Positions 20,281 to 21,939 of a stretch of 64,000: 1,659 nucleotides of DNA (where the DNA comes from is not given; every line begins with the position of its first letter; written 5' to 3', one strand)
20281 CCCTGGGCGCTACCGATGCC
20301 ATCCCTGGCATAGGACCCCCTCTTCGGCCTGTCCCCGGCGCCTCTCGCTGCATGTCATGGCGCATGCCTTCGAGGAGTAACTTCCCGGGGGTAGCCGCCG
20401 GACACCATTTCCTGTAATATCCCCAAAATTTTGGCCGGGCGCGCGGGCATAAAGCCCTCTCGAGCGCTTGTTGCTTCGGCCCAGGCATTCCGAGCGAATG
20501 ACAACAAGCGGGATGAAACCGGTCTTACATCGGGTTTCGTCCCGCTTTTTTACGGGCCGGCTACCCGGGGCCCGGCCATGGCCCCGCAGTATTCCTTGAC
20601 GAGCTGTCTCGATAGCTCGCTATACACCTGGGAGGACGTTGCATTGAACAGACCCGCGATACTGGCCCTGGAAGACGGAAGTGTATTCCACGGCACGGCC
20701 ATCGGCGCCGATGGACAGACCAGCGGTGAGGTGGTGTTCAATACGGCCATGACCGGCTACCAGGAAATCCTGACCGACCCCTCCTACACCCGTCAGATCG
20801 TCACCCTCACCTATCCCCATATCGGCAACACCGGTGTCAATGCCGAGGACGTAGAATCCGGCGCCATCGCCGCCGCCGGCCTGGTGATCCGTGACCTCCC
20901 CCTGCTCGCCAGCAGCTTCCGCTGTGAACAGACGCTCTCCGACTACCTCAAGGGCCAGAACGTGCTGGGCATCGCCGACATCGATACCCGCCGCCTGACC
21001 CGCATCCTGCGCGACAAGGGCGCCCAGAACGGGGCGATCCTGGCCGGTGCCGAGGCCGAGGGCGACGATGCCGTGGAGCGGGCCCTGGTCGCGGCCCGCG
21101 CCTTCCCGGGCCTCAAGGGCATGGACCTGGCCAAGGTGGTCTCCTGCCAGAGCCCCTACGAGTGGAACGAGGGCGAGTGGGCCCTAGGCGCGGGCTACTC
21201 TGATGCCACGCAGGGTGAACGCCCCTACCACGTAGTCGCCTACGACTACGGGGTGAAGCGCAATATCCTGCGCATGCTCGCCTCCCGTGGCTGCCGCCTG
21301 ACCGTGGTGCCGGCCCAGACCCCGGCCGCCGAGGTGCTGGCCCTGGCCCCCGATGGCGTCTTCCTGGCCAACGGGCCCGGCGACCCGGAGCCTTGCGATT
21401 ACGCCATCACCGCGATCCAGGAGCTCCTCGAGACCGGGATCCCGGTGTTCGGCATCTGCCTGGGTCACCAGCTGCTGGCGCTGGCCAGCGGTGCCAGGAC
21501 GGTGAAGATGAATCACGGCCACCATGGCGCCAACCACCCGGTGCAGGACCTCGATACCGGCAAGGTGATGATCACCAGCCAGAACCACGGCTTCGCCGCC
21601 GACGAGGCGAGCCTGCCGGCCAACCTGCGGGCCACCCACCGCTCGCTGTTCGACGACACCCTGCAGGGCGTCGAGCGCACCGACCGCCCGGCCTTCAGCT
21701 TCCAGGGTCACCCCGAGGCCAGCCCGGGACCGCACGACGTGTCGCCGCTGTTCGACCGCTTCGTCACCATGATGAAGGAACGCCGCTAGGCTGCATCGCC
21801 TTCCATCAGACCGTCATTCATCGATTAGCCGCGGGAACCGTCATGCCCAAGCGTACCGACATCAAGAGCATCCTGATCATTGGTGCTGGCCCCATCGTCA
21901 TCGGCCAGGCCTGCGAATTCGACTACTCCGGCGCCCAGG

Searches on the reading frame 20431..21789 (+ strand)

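Call 62: search_protein_families(library=pfam, proteins=[window:20431-21789:+], max_evalue=0.00001)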
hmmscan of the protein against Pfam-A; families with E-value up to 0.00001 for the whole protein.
window:20431-21789:+ (452 aa): 3 families
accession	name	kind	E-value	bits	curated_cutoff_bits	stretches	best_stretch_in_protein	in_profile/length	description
PF00117.34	GATase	-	8.7e-53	179.3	22.8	1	270-446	2-189/190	Glutamine amidotransferase class-I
PF00988.28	CPSase_sm_chain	-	4.9e-52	175.5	27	1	78-203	1-126/126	Carbamoyl-phosphate synthase small chain, CPSase domain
PF07722.19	Peptidase_C26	-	6.1e-06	26.6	20.5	0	324-363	93-132/219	Peptidase C26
